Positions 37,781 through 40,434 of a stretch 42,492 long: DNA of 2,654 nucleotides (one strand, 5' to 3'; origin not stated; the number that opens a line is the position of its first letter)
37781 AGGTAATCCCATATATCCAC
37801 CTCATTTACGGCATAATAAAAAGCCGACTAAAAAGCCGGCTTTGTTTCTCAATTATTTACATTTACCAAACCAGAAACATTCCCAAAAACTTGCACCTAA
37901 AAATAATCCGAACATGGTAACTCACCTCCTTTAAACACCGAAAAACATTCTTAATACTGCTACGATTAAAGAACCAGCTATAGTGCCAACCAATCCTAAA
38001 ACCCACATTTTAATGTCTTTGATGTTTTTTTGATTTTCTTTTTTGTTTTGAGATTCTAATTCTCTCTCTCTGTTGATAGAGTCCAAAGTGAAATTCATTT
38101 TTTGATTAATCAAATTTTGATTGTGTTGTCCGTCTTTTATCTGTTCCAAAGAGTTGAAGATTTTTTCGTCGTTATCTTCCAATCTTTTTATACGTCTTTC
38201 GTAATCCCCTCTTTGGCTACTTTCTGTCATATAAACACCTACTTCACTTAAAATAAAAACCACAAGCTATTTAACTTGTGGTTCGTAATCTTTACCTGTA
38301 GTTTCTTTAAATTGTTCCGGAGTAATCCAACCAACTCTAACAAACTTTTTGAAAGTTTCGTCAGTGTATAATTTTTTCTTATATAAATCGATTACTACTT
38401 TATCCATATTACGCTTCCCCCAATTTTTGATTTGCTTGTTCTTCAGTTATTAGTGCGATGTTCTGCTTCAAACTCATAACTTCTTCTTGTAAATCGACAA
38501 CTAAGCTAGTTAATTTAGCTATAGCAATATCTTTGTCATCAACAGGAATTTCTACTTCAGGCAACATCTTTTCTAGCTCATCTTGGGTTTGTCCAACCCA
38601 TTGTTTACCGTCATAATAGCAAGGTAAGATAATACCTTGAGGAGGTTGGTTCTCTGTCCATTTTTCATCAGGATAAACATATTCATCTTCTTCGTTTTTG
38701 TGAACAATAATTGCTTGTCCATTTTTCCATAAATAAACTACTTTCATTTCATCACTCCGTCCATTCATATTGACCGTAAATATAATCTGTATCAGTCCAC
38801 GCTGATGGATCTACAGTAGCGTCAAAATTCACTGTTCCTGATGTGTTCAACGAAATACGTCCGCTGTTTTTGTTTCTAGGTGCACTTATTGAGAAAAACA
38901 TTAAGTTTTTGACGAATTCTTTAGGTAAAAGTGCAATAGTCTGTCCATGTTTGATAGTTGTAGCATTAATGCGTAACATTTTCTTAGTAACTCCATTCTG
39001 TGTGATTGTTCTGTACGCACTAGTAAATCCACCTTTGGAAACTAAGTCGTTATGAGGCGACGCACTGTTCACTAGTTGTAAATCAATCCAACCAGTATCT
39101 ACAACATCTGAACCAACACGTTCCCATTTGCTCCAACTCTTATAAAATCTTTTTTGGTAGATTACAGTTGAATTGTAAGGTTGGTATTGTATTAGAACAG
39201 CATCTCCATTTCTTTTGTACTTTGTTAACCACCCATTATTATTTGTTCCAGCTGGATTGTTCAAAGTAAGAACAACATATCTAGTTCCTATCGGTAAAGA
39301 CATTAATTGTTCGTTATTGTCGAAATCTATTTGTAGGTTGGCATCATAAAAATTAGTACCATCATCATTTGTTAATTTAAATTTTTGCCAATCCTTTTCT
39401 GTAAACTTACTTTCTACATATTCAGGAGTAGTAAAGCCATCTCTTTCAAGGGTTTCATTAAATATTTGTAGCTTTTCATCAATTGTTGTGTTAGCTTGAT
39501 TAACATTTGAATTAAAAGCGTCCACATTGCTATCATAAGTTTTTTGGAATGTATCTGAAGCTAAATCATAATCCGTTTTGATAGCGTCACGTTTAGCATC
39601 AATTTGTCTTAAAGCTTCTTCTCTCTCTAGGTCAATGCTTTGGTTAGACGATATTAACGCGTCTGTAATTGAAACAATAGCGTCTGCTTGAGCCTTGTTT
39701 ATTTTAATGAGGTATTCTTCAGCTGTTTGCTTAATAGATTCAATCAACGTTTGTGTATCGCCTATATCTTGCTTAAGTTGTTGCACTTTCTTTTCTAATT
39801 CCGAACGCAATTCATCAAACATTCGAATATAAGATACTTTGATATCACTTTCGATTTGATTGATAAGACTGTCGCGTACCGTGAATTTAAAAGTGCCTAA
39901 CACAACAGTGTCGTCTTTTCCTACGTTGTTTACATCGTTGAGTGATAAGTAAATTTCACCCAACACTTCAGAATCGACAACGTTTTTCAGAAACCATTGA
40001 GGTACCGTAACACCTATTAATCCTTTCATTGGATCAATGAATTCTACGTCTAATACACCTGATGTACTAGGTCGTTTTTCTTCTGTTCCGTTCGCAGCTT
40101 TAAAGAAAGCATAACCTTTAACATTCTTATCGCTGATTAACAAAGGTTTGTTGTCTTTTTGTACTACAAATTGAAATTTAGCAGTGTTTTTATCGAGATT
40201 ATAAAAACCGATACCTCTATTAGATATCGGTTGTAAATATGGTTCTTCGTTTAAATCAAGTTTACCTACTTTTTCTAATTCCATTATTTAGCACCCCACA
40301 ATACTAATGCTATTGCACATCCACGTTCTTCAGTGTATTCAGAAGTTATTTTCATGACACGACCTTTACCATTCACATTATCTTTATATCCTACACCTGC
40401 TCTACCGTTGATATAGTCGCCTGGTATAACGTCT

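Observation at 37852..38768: PBSX-like late module (XkdW-like, XkdX, XhlA-like) followed by a 20-aa aromatic peptide gene, separated from the actual holin-endolysin cassette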

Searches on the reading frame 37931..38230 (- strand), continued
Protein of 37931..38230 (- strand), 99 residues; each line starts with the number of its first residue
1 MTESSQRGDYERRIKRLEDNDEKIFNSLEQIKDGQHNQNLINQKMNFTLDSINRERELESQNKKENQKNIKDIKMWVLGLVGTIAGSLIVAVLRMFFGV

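Call 69: find_related_loci(query=A2, collection=viral_contigs, flank=1500)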
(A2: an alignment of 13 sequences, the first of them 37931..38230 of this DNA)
Query A2 (99 aa) in viral_contigs; peptide patterns used: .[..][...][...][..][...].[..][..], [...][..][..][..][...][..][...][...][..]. (x = any residue, [..] = any of these).
560 stretches matched a pattern; 322 encode a relative of the query (tblastn E <= 1e-3); the best 80 are kept; 80 distinct loci.
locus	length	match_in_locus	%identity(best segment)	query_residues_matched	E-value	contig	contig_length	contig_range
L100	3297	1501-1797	100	1-99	8e-63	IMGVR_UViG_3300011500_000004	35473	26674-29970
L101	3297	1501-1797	100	1-99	8e-63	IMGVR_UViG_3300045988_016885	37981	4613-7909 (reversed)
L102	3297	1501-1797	100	1-99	8e-63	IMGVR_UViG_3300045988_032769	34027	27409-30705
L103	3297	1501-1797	100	1-99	8e-63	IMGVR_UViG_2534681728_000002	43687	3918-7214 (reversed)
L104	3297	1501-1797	100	1-99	8e-63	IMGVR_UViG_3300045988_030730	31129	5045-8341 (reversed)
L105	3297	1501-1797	100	1-99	8e-63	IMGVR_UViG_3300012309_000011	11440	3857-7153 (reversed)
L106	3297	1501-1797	100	1-99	8e-63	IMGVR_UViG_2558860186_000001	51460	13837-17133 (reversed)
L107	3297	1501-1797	100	1-99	8e-63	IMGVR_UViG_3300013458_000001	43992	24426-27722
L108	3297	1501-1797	100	1-99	8e-63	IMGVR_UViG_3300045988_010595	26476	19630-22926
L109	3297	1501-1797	100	1-99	8e-63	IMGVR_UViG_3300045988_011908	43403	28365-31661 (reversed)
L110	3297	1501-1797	100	1-99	8e-63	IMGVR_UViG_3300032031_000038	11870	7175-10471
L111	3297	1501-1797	100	1-99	8e-63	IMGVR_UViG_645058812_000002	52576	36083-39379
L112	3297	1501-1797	100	1-99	8e-63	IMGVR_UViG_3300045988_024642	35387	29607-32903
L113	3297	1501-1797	100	1-99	8e-63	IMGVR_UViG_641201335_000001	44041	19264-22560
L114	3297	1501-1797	98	1-99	3e-62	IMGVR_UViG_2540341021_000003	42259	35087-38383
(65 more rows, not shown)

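Call 81: search_protein_families(library=pfam, proteins=[L060:3428-3724:+, L023:3436-3729:+, L061:2809-3057:+, L044:3428-3910:+, L047:3426-3710:+, L058:3433-3699:+], max_evalue=0.001)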
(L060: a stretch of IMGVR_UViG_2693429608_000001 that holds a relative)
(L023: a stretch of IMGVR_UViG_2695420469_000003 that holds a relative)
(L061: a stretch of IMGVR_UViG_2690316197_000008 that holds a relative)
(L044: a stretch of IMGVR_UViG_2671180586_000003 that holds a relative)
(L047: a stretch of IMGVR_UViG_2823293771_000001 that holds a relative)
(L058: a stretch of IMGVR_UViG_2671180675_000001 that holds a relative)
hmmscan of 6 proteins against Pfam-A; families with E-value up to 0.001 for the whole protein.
L060:3428-3724:+ (99 aa): 1 family
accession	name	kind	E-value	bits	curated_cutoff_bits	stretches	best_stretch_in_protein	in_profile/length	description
PF06946.16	Phage_holin_5_1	-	0.00032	21.5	22.4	1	4-84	7-85/93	Bacteriophage A118-like holin, Hol118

L023:3436-3729:+ (98 aa): 1 family
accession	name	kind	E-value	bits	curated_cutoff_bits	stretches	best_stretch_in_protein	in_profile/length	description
PF04688.18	Holin_SPP1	-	4.8e-14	52.7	27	1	1-68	2-73/74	SPP1 phage holin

L061:2809-3057:+ (83 aa): 1 family
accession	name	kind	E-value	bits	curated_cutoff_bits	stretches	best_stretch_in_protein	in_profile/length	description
PF04688.18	Holin_SPP1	-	2.4e-07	31.2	27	1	2-79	3-73/74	SPP1 phage holin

L044:3428-3910:+ (161 aa): 1 family
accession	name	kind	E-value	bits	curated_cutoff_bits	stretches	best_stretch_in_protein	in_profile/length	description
PF04531.18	Phage_holin_1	-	1.1e-17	64.8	22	1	3-82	1-82/82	Bacteriophage holin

L047:3426-3710:+ (95 aa): 1 family
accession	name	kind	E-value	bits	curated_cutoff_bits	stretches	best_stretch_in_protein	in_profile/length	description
PF04531.18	Phage_holin_1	-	4e-16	59.7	22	1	7-93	1-82/82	Bacteriophage holin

L058:3433-3699:+ (89 aa): 1 family
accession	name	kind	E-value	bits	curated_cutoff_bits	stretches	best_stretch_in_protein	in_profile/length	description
PF04688.18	Holin_SPP1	-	1.1e-17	64.4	27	1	3-69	2-72/74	SPP1 phage holin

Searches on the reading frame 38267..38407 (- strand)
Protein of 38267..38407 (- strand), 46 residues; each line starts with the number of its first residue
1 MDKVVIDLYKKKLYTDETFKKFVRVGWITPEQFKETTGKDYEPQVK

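Call 8: search_protein_families(library=pfam, proteins=[window:38267-38407:-], max_evalue=0.01)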
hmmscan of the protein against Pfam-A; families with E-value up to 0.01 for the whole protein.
window:38267-38407:- (46 aa): 1 family
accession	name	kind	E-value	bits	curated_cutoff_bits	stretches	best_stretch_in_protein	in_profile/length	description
PF09693.15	Phage_XkdX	-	3.2e-12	46.7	23.5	1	8-41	7-40/40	Phage uncharacterised protein (Phage_XkdX)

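Call 9: search_protein_families(library=phrogs, proteins=[window:38267-38407:-], max_evalue=0.01)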
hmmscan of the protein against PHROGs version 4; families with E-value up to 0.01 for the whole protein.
window:38267-38407:- (46 aa): 3 families
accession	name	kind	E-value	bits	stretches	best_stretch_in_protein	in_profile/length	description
phrog_134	-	unknown function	6.6e-16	58.8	1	3-45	16-58/73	-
phrog_32402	-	unknown function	0.00015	23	1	23-42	23-42/81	-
phrog_19674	-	unknown function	0.0072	17.1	0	1-22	27-48/57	-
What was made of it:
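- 38267..38407 (-): XkdX-family protein, 46 aa. PF09693 at 46.7 bits against a cut-off of 23.5 (call 8). phrog_134 (call 9).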

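Call 35: search_protein_families(library=ncbifam, proteins=[window:38267-38407:-], max_evalue=1)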
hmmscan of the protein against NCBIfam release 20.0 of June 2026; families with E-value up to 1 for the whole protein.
window:38267-38407:- (46 aa): 1 family
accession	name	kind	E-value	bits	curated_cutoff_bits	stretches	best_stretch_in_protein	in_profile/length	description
TIGR01669.1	phage_XkdX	equivalog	8.2e-05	22.3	28.2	1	7-41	11-45/45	XkdX family protein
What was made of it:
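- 38267..38407 (-): TIGR01669 falls below its cut-off (call 35).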

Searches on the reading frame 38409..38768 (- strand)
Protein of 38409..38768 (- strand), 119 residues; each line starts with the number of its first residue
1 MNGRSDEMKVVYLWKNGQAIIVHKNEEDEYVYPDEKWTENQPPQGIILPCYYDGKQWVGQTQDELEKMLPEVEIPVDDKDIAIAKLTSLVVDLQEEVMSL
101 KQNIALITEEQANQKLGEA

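Call 8: search_protein_families(library=pfam, proteins=[window:38409-38768:-], max_evalue=0.01)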
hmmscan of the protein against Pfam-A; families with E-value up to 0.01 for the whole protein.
window:38409-38768:- (119 aa): 0 families

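Call 9: search_protein_families(library=phrogs, proteins=[window:38409-38768:-], max_evalue=0.01)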
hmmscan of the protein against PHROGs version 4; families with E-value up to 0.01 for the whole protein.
window:38409-38768:- (119 aa): 1 family
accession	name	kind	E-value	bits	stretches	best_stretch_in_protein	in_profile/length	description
phrog_1766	-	tail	1.3e-30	107.2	1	7-118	2-119/127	tail fiber protein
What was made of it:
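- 38409..38768 (-): A 112- or 119-aa small protein in the position that XkdW holds in PBSX. It is not a demonstrable XkdW member. It matches phrog_1766 'tail fiber protein' at E=1e-30 (call 9).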

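Call 34: search_protein_families(library=pfam, proteins=[window:38409-38768:-], max_evalue=10)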
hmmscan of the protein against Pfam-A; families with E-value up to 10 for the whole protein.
window:38409-38768:- (119 aa): 2 families
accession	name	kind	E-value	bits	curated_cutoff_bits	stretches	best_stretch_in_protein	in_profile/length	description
PF10708.14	DUF2510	-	0.023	14.9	24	1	51-63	16-28/35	Protein of unknown function (DUF2510)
PF08702.15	Fib_alpha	-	0.094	13.3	29.9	1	55-105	76-126/143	Fibrinogen alpha/beta chain family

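Call 35: search_protein_families(library=ncbifam, proteins=[window:38409-38768:-], max_evalue=1)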
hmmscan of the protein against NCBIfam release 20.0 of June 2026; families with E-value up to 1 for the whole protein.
window:38409-38768:- (119 aa): 3 families
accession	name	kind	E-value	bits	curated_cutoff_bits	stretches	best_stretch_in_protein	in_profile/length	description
NF002034.1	PRK00865.1-1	equivalog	0.0081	15.4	408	1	40-113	171-239/260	glutamate racemase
NF002750.0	PRK02793.1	equivalog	0.045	14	103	1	63-112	4-53/72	phi X174 lysis protein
NF033819.0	IS66_TnpB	equivalog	0.079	12.9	50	1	2-36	39-73/90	IS66 family insertion sequence element accessory protein TnpB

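Call 64: search_solved_structures(query=window:38409-38768:-, max_evalue=10)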
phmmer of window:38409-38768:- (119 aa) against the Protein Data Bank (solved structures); distinct sequences matched with E-value up to 10: 1.
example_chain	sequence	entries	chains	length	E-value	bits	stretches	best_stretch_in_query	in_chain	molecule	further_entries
1vkm_A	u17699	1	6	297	0.035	17.3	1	60-110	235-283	conserved hypothetical protein TM1464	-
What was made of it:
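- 38409..38768 (-): It has no Pfam hit (calls 8, 34) and no PDB sequence match (call 64).
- On XkdW (PBSX protein, Pfam XkdW): No PDB sequence match (call 64).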

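Call 66: find_homologous_proteins(query=window:38409-38747:-, max_evalue=0.001)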
Query window:38409-38747:- (112 aa): 23 proteins with E <= 0.001 among 29 candidates.
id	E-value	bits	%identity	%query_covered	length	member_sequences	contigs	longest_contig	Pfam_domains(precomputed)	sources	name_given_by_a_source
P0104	4.9e-66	238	99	99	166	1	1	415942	-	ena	-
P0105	7.1e-66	237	97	100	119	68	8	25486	-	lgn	-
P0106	1.0e-65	237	97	99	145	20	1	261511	-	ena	-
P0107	2.3e-65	235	96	100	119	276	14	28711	-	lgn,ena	-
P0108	1.3e-59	217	100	89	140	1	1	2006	PF09693.16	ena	-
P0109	1.3e-59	217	90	100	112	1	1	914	-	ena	-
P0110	1.3e-59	217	88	100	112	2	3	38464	-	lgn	-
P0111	1.3e-58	214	86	100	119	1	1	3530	-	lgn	-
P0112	8.2e-56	205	92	100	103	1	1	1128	-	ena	-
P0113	4.2e-55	202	81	100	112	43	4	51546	-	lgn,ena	-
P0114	1.7e-41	159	96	71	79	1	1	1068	-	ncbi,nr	ncbi:MAG: hypothetical protein E7H74_25200, partial [Escherichia coli]|nr:hypothetical protein [Esch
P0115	1.5e-40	155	96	65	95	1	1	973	-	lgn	-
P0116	2.0e-37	145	73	99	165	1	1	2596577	-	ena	-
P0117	1.7e-34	136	58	91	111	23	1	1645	PF27183.1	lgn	-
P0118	2.7e-33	132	59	91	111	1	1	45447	PF27183.1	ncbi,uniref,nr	ncbi:hypothetical protein [Staphylococcus epidermidis]|uniref:hypothetical protein n=1 Tax=Staphyloc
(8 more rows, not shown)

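Call 74: predict_structure(alignment_id=A3)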
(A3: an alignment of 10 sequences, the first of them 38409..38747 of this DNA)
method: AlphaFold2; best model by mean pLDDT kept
length: 112 residues; sequences in the alignment: 10
mean_pLDDT: 69.1   pTM: 0.31
mean pLDDT of the five models: 69.1, 66.6, 65.8, 64.7, 61.6
residues with pLDDT >= 90: 2; 70-90: 40; 50-70: 66; < 50: 4
segments of 3 or more residues with pLDDT < 50: none
pLDDT, mean of each block of 10 residues (from residue 1): 59 69 68 65 64 64 55 72 86 88 75 48
secondary structure, 60 per line:
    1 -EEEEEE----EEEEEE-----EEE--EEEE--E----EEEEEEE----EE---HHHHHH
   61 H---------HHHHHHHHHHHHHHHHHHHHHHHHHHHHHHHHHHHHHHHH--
elements in order: E2-7 E12-17 E23-25 E28-31 E39-45 H55-61 H71-110

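Call 76: fold_search(model_id=the predicted structure, library=pdb)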
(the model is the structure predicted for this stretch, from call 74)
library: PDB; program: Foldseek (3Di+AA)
matches with E <= 10: 159; with E <= 0.001: 0
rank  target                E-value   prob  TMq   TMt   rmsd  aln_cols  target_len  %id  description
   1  2vky                  8.2e-01  0.21  0.30  0.22  14.0       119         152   13  Headbinding Domain of Phage P22 Tailspike C-Terminally Fused to Isoleucine Zipper pIIGCN4 (Chimera I) (released 2009-02-10)
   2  2rd1_B                1.2e+00  0.12  0.19  0.31   6.7        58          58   21  X-Ray structure of the protein Q7CQI7. Northeast Structural Genomics Consortium target StR87A (released 2007-10-09)
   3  2rd1_A                1.5e+00  0.14  0.18  0.31   6.3        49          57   22  X-Ray structure of the protein Q7CQI7. Northeast Structural Genomics Consortium target StR87A (released 2007-10-09)
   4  2vnl                  1.5e+00  0.11  0.25  0.19  15.7       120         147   13  MUTANT Y108Wdel OF THE HEADBINDING DOMAIN OF PHAGE P22 TAILSPIKE C- TERMINally fused to ISOLEUCINE ZIPPER pIIGCN4 (chime (released 2009-02-10)
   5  2ra2_C                2.7e+00  0.13  0.18  0.30   4.3        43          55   12  X-Ray structure of the Q7CPV8 protein from Salmonella typhimurium at the resolution 1.9 A. Northeast Structural Genomi (released 2007-10-09)
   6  2ra2_A                2.7e+00  0.09  0.18  0.31   6.7        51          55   10  X-Ray structure of the Q7CPV8 protein from Salmonella typhimurium at the resolution 1.9 A. Northeast Structural Genomi (released 2007-10-09)
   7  3qii                  2.8e+00  0.07  0.15  0.28   7.6        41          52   12  Crystal structure of tudor domain 2 of human PHD finger protein 20 (released 2011-02-09)
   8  2xc1_A                3.2e+00  0.07  0.17  0.04   4.2        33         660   15  Full-length Tailspike Protein Mutant Y108W of Bacteriophage P22 (released 2011-05-04)
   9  9jg6_U                3.6e+00  0.04  0.19  0.15   9.9        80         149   15  The tail-complex structure of phage P22 (released 2025-02-26)
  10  3fif_C                3.9e+00  0.09  0.17  0.29   5.7        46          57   15  Crystal structure of the ygdR protein from E.coli. Northeast Structural Genomics target ER382A. (released 2009-01-06)
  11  2q18                  3.9e+00  0.09  0.20  0.09   3.3        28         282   25  2-keto-3-deoxy-D-arabinonate dehydratase (released 2008-04-08)
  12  6qdv_j                4.1e+00  0.08  0.14  0.16   4.5        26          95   12  Human post-catalytic P complex spliceosome (released 2019-02-20)
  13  2ra2_E                4.4e+00  0.07  0.17  0.31   6.2        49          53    8  X-Ray structure of the Q7CPV8 protein from Salmonella typhimurium at the resolution 1.9 A. Northeast Structural Genomi (released 2007-10-09)
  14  3fif_H                4.4e+00  0.07  0.17  0.30   6.0        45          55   16  Crystal structure of the ygdR protein from E.coli. Northeast Structural Genomics target ER382A. (released 2009-01-06)
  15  7ur7                  4.4e+00  0.06  0.18  0.26   4.7        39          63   18  17_bp_sh3, a small beta-barrel de novo designed protein (released 2023-03-22)
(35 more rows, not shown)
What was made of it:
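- Tried and rejected: Pfam at E<=10, NCBIfam, a PDB sequence search, and an AlphaFold2 model followed by Foldseek against the PDB all came back negative (calls 34, 35, 64, 74, 76).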

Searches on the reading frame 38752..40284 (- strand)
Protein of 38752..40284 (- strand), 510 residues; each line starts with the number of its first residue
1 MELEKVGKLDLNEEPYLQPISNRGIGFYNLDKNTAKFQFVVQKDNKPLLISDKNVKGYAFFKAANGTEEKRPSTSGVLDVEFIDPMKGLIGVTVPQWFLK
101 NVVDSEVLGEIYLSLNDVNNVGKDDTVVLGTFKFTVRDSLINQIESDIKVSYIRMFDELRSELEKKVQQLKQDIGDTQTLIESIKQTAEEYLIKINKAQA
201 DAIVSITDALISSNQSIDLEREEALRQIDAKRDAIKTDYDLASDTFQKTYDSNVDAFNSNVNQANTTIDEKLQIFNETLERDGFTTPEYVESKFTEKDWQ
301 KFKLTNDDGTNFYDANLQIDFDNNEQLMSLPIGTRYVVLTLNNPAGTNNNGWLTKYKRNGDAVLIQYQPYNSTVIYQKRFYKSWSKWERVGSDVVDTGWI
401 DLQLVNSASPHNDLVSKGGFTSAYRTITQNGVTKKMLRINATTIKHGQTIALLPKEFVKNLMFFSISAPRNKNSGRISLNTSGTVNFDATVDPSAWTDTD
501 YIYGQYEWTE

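Call 8: search_protein_families(library=pfam, proteins=[window:38752-40284:-], max_evalue=0.01)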
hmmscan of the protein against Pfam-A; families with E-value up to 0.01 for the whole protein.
window:38752-40284:- (510 aa): 1 family
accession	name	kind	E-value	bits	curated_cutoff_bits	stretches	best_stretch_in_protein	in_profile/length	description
PF10651.15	BppU_N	-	1.8e-09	37.9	23.1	1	19-164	15-141/142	BppU N-terminal domain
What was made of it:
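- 38752..40284 (-): Lower tail fibre (FibL, BppU_N domain). It is the last large structural gene before the small-gene module. PF10651 hit at E=1.8e-9 (call 8).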
